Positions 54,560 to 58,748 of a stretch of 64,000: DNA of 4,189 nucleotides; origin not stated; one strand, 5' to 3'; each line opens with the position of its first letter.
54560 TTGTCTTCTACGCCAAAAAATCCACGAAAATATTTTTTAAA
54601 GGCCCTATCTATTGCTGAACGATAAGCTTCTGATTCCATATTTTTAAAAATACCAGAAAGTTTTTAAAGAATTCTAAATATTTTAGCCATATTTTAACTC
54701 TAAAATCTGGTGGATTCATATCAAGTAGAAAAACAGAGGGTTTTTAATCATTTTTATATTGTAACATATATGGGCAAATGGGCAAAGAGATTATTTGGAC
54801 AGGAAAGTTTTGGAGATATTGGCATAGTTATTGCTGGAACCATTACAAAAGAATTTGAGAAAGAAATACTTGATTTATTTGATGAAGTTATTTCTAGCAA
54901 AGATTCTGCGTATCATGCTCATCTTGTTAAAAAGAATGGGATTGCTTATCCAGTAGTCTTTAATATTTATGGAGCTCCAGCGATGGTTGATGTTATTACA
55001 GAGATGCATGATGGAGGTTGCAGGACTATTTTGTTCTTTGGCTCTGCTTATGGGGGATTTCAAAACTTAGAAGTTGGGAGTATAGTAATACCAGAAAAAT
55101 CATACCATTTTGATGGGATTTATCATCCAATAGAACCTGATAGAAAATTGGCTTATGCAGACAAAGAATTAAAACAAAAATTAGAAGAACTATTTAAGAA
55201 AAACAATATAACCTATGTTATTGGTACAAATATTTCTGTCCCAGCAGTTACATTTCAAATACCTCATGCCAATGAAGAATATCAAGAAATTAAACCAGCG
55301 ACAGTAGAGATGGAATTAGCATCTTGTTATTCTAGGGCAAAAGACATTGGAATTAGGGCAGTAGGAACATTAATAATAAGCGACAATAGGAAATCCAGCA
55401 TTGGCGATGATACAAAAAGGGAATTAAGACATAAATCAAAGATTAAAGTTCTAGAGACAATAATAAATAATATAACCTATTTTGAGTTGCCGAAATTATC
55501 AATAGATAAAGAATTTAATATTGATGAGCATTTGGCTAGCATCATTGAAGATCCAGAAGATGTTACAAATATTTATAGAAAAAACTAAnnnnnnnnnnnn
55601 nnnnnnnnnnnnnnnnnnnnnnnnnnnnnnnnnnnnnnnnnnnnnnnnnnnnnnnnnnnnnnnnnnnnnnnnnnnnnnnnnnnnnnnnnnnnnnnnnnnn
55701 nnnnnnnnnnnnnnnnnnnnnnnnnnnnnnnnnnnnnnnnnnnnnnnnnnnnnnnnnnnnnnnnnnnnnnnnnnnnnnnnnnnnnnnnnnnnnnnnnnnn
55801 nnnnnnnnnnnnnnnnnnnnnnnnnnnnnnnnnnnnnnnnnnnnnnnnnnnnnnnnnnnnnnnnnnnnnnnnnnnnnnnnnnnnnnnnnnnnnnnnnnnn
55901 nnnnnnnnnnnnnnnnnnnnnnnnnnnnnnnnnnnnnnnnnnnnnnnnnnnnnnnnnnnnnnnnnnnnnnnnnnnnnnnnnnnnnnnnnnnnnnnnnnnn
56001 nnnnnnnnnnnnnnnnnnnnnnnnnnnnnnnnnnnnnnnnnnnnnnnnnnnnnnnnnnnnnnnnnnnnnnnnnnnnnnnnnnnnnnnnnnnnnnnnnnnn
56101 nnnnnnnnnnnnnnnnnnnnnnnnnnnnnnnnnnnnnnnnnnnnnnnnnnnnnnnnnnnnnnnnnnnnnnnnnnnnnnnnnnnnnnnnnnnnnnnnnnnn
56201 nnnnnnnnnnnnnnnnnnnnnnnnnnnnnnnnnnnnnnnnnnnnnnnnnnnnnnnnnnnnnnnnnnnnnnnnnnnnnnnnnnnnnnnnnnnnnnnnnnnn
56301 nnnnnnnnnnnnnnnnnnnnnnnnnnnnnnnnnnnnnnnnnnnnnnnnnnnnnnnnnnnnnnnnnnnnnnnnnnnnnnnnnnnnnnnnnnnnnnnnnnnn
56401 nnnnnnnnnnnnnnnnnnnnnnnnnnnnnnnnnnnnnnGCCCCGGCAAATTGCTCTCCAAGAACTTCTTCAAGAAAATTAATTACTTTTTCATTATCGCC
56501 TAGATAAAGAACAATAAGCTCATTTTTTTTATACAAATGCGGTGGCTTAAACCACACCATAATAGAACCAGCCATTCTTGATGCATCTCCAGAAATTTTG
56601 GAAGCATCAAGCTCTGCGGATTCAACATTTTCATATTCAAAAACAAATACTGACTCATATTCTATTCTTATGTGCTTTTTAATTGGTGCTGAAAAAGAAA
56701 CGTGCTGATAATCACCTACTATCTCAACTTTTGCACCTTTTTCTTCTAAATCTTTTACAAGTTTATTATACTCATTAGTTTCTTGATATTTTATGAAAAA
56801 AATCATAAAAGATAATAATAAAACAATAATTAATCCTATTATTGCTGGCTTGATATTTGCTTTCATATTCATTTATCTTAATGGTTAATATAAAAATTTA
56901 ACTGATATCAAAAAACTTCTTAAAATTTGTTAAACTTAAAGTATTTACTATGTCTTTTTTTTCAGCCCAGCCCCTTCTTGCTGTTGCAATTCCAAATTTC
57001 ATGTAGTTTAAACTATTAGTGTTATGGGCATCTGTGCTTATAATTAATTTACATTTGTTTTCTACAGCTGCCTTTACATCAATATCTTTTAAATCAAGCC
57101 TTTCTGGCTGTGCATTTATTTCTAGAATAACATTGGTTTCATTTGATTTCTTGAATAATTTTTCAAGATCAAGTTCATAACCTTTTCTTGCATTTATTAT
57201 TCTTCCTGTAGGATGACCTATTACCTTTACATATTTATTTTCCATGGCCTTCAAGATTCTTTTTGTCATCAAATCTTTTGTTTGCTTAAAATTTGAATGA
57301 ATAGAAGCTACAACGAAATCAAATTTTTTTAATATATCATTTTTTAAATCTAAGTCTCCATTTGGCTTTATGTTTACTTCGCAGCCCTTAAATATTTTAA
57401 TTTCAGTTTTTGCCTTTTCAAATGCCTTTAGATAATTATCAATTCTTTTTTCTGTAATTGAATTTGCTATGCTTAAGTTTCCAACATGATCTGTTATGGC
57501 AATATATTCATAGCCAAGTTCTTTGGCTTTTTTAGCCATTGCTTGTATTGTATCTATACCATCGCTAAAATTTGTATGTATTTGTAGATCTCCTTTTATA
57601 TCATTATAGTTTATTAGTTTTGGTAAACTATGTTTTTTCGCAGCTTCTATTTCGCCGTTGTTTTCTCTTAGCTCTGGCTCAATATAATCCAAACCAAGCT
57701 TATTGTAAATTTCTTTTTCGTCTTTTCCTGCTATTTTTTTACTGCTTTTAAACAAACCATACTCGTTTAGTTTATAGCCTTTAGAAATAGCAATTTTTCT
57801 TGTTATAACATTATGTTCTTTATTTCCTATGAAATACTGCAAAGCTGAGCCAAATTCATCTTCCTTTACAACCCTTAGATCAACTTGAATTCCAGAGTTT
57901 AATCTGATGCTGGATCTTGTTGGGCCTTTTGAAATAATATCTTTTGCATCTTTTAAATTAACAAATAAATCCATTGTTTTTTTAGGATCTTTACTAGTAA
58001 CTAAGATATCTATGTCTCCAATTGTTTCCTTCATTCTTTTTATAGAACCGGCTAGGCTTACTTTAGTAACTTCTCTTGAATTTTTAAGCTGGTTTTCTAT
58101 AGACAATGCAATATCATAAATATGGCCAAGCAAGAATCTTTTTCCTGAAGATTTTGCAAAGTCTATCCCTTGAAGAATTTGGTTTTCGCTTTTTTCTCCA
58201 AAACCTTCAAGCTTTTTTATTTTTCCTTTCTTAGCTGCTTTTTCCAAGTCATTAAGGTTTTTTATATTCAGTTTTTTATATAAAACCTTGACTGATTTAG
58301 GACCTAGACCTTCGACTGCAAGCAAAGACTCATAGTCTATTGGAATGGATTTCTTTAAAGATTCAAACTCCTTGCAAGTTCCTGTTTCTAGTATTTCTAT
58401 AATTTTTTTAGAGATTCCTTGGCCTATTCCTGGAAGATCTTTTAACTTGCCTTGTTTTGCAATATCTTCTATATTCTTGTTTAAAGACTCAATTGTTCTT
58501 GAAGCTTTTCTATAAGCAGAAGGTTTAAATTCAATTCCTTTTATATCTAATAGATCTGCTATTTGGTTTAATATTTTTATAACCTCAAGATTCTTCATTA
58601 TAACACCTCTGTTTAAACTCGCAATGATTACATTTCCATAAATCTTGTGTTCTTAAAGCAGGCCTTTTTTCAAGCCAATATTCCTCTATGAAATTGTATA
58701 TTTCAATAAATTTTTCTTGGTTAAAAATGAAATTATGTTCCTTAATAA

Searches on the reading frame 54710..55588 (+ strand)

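Call 14: search_protein_families(library=pfam, proteins=[window:54710-55588:+], max_evalue=0.001)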
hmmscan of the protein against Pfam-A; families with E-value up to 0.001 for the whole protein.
window:54710-55588:+ (292 aa): 1 family
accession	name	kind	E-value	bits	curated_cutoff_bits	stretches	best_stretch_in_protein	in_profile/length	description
PF01048.26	PNP_UDP_1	-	4.9e-19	69.1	25.1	1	93-242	59-215/233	Phosphorylase superfamily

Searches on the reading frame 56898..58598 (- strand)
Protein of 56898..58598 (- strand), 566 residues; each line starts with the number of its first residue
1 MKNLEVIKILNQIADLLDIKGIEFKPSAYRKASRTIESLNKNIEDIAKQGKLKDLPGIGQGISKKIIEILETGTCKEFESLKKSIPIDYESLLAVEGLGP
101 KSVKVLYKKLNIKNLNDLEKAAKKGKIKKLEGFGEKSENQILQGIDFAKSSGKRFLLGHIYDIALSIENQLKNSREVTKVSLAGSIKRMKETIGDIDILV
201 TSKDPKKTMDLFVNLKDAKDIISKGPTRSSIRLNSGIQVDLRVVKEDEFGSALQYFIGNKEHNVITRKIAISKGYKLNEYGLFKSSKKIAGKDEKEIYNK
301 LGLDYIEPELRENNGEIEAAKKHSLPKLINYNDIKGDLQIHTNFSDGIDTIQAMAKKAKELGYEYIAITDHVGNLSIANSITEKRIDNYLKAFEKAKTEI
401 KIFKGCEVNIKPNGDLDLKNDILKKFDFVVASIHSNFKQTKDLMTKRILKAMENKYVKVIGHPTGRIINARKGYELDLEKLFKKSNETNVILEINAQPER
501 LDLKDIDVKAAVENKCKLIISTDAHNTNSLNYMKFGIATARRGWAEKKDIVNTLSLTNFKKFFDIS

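Call 14: search_protein_families(library=pfam, proteins=[window:56898-58598:-], max_evalue=0.001)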
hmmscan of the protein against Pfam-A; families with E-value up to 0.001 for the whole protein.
window:56898-58598:- (566 aa): 7 families
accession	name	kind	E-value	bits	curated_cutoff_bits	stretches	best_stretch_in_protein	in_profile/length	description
PF14791.11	DNA_pol_B_thumb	-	4.7e-23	81.2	25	1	252-312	1-63/63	DNA polymerase beta thumb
PF14716.13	HHH_8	-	1.2e-18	67.6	30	1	1-75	1-73/73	Helix-hairpin-helix domain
PF02811.25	PHP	-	1.4e-18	68.2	26.4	1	337-496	1-163/164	PHP domain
PF14520.12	HHH_5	-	3.6e-08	34.2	27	1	90-143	2-53/57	Helix-hairpin-helix domain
PF01876.22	RNase_P_p30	-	7.3e-06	26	35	1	347-431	11-94/214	RNase P subunit p30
PF14792.12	DNA_pol_B_palm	-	2.5e-05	24.9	25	1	164-208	11-55/113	DNA polymerase beta palm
PF00633.29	HHH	-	0.00094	19.4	24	0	80-104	1-25/30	Helix-hairpin-helix motif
